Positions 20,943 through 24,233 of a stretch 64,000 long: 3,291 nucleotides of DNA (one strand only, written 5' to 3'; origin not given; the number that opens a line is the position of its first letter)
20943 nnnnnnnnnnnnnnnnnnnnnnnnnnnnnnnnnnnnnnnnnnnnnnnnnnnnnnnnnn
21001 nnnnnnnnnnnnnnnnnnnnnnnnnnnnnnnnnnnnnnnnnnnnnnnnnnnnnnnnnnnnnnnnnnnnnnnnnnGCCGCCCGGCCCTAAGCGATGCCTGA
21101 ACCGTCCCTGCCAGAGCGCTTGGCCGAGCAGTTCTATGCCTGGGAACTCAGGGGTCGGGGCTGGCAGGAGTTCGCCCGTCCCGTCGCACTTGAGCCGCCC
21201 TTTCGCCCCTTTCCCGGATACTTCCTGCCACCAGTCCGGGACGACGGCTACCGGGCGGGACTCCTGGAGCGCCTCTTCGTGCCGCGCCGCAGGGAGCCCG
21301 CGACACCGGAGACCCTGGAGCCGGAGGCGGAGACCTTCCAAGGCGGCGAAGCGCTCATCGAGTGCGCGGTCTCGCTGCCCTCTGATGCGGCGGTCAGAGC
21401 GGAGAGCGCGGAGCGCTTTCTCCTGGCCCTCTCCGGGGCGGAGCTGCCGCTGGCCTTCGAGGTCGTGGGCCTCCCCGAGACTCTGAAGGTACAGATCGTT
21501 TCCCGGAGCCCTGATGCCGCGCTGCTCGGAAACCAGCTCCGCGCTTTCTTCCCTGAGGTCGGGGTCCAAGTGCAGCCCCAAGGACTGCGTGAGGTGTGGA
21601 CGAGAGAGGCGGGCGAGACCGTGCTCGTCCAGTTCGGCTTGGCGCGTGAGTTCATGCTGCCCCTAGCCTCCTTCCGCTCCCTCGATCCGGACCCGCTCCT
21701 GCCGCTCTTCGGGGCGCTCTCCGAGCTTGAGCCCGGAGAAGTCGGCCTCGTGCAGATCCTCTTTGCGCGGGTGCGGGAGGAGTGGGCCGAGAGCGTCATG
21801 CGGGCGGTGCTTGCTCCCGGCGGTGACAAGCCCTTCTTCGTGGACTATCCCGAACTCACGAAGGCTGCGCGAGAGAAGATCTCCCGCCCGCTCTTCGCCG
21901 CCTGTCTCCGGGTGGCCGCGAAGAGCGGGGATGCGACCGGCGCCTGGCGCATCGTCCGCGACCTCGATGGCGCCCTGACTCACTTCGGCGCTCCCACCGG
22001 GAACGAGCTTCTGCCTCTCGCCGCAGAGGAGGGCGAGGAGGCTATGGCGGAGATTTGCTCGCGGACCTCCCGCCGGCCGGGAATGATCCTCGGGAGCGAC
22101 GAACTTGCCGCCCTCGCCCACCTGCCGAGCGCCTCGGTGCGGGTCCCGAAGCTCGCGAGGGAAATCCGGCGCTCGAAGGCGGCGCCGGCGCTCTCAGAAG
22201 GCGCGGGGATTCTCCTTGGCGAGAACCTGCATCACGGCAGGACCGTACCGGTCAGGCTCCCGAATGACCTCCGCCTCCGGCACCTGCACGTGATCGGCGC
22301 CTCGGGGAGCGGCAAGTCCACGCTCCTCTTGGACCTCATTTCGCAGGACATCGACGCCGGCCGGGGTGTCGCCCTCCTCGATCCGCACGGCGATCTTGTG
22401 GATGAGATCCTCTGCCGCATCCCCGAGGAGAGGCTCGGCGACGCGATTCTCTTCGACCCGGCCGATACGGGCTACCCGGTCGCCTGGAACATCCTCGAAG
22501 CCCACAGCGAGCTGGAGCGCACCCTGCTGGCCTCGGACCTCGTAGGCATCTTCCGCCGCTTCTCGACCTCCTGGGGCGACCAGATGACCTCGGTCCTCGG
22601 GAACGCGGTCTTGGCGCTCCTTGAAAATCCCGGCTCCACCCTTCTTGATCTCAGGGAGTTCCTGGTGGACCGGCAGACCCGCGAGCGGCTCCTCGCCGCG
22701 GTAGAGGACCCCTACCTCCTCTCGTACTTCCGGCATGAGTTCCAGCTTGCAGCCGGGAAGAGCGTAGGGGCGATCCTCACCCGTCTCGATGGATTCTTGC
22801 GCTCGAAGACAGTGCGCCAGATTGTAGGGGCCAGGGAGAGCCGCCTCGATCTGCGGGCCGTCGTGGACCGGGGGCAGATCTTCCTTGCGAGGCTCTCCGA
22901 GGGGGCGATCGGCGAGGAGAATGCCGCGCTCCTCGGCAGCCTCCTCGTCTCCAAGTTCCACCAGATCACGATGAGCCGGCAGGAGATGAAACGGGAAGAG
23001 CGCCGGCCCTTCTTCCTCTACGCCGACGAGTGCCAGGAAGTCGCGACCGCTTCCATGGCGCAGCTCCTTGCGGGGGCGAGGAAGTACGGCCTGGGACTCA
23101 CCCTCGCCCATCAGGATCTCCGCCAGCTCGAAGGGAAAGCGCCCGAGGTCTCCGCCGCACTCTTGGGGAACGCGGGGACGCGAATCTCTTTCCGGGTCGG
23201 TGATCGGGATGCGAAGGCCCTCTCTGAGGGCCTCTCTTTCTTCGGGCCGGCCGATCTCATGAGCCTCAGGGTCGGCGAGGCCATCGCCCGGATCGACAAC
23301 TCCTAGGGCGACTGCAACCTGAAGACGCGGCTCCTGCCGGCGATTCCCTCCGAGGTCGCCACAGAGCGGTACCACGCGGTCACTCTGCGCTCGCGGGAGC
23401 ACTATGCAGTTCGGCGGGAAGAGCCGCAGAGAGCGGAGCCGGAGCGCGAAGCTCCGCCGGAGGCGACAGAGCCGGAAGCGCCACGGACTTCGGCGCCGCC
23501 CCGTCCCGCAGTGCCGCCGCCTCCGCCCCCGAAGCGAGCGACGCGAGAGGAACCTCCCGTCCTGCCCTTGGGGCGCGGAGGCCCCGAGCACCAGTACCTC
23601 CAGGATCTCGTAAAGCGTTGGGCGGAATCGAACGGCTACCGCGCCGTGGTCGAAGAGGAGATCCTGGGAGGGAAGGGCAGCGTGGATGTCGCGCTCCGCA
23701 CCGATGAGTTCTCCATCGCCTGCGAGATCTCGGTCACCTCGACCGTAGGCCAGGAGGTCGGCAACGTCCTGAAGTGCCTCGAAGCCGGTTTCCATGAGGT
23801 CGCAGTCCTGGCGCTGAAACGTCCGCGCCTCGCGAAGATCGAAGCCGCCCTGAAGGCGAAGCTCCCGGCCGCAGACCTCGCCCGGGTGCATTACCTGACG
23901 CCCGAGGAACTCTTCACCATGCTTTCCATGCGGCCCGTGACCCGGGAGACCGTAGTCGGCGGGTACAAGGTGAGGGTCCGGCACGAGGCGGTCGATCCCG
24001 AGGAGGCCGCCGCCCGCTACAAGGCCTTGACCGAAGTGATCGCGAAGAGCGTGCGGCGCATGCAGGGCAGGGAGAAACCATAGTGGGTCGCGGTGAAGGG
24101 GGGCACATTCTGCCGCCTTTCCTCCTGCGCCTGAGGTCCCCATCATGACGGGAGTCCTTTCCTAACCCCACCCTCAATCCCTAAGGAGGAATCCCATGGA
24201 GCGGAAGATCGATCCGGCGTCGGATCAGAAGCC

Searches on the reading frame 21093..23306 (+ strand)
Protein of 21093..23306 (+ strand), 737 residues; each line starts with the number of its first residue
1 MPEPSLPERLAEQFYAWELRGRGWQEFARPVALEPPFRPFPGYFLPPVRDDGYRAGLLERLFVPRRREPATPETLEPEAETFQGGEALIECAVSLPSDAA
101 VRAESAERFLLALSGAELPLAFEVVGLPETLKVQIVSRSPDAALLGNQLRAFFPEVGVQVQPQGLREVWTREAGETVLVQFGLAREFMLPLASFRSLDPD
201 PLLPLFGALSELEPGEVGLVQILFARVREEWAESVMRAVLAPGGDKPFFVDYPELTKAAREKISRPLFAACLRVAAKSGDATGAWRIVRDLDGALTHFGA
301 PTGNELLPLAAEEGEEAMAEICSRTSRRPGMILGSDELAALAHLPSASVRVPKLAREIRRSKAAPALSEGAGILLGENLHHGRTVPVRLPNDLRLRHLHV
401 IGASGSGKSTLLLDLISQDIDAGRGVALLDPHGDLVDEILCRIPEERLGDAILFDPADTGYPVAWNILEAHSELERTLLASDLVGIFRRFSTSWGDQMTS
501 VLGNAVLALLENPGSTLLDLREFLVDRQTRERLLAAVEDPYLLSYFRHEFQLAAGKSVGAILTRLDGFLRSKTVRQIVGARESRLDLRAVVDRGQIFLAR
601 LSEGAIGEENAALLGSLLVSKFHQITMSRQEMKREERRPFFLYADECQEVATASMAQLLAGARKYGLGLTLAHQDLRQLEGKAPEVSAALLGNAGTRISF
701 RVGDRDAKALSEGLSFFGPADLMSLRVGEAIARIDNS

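Call 3: search_protein_families(library=pfam, proteins=[window:21093-23306:+], max_evalue=0.01)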
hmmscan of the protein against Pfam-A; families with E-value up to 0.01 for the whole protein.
window:21093-23306:+ (737 aa): 5 families
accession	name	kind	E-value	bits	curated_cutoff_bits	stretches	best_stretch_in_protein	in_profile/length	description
PF10412.15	TrwB_AAD_bind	-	1.3e-13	51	20.5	1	388-711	8-320/387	Type IV secretion-system coupling protein DNA-binding domain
PF12696.13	TraG-D_C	-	1.4e-05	25.5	22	1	640-712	2-77/126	TraM recognition site of TraD and TraG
PF01935.23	DUF87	-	2.1e-05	25.2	23.2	1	384-435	11-64/220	Helicase HerA, central domain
PF02534.20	T4SS-DNA_transf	-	3.1e-05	23.4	20.1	0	614-712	278-380/468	Type IV secretory system Conjugative DNA transfer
PF25199.1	nSTAND_NTPase5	-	0.00032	21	34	1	394-476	40-124/145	Novel STAND NTPase 5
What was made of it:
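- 21093..23306 (+): Type IV coupling-protein-like ATPase of the carrier element. PF10412 TrwB_AAD_bind 51 bits and TraG-D_C (call 3).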

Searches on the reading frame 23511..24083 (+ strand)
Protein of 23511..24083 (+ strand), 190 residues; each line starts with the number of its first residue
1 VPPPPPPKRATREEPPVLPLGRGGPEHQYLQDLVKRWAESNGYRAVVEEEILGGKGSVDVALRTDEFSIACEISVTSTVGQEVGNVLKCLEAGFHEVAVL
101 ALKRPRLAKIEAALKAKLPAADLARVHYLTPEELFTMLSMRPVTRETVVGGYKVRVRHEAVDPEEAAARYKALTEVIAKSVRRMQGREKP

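Call 27: search_protein_families(library=pfam, proteins=[window:23511-24083:+], max_evalue=0.01)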
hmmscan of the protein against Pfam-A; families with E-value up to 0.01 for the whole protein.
window:23511-24083:+ (190 aa): 0 families
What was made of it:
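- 23511..24083 (+): Conserved 190-aa backbone protein that follows the T4CP. No Pfam hit (call 27).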
